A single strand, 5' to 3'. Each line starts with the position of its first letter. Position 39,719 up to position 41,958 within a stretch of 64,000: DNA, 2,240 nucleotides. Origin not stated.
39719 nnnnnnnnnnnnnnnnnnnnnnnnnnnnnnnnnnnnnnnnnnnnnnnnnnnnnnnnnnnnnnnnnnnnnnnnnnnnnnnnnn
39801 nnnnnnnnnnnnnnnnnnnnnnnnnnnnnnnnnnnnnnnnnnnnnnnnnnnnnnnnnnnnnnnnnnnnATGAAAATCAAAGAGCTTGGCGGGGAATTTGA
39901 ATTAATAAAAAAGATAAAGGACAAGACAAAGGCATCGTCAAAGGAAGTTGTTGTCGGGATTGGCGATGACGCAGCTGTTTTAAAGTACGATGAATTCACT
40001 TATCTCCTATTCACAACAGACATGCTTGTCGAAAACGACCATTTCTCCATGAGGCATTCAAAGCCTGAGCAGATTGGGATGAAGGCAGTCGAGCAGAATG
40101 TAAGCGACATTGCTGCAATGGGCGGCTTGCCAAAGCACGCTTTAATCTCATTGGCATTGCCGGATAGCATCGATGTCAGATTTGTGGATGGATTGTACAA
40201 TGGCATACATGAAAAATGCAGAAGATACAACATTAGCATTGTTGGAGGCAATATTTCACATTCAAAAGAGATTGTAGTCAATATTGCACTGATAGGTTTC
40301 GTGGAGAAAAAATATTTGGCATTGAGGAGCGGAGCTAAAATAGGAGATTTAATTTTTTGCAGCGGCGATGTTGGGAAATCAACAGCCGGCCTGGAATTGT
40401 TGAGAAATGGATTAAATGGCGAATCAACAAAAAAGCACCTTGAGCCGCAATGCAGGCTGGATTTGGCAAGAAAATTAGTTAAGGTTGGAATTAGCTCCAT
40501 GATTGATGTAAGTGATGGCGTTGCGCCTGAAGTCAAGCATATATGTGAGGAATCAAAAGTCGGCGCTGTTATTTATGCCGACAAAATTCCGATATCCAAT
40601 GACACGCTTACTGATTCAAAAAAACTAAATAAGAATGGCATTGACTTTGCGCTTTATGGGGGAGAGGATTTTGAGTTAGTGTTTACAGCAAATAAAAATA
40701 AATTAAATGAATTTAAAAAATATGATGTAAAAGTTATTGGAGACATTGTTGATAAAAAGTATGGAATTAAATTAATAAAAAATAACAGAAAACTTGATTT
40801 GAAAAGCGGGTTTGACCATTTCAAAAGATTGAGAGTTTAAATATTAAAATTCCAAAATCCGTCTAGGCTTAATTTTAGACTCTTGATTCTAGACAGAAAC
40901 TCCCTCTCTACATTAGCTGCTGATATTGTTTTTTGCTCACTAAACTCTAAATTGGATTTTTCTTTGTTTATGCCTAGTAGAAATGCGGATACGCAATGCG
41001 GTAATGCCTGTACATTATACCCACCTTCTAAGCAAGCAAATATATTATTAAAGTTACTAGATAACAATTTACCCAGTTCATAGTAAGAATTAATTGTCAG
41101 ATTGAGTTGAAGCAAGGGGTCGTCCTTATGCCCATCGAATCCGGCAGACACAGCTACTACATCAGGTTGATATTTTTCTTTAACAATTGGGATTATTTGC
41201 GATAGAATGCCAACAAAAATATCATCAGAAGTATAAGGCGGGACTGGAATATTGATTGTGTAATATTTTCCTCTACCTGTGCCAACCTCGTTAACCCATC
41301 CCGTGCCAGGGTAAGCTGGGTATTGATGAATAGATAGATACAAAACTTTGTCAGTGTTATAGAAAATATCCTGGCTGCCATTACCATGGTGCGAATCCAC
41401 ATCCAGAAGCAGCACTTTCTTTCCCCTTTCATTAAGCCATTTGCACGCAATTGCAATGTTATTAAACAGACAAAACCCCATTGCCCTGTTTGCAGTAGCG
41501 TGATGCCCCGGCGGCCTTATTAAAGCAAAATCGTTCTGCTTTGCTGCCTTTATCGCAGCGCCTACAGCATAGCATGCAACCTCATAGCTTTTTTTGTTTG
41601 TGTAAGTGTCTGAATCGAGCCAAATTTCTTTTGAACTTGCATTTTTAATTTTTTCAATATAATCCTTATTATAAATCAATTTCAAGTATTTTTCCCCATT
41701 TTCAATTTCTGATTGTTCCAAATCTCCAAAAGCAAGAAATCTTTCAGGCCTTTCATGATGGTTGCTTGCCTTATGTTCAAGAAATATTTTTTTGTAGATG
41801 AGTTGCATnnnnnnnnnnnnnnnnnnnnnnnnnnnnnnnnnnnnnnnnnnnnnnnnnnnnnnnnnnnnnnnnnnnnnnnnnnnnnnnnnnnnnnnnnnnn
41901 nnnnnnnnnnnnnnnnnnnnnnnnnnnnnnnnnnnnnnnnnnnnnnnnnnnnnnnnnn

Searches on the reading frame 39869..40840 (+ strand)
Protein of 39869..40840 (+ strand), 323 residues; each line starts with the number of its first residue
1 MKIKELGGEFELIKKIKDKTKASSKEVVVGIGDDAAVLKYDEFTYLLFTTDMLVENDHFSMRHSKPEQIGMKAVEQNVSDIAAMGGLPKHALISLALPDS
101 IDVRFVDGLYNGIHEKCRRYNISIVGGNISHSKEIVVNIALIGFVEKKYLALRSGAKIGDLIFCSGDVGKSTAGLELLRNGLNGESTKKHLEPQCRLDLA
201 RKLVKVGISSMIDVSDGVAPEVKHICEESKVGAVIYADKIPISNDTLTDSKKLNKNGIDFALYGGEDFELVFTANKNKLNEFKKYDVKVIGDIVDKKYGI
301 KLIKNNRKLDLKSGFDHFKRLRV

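Call 74: search_protein_families(library=pfam, proteins=[window:39869-40840:+], max_evalue=0.0001)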
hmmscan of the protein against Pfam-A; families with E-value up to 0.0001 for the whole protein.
window:39869-40840:+ (323 aa): 2 families
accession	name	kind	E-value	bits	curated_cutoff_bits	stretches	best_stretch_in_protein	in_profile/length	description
PF00586.29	AIRS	-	7.9e-29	100.8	24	1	32-145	1-112/112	AIR synthase related protein, N-terminal domain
PF02769.27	AIRS_C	-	8.4e-08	33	23.1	1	158-297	2-149/156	AIR synthase related protein, C-terminal domain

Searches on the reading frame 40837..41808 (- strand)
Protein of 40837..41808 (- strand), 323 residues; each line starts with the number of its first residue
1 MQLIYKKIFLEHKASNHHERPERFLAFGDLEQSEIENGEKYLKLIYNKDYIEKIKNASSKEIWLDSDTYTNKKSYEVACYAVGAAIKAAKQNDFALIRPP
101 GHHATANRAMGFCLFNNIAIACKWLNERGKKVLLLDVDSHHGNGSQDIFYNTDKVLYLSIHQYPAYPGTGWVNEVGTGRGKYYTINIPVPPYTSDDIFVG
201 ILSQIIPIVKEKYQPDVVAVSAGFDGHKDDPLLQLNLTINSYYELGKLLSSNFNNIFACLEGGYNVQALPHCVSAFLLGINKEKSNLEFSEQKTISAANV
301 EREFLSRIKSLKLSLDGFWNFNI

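Call 74: search_protein_families(library=pfam, proteins=[window:40837-41808:-], max_evalue=0.0001)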
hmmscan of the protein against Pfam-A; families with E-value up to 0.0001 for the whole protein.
window:40837-41808:- (323 aa): 1 family
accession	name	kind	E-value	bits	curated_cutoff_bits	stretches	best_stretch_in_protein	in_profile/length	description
PF00850.24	Hist_deacetyl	-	5.5e-75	252.9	27.9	1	38-277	33-295/298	Histone deacetylase domain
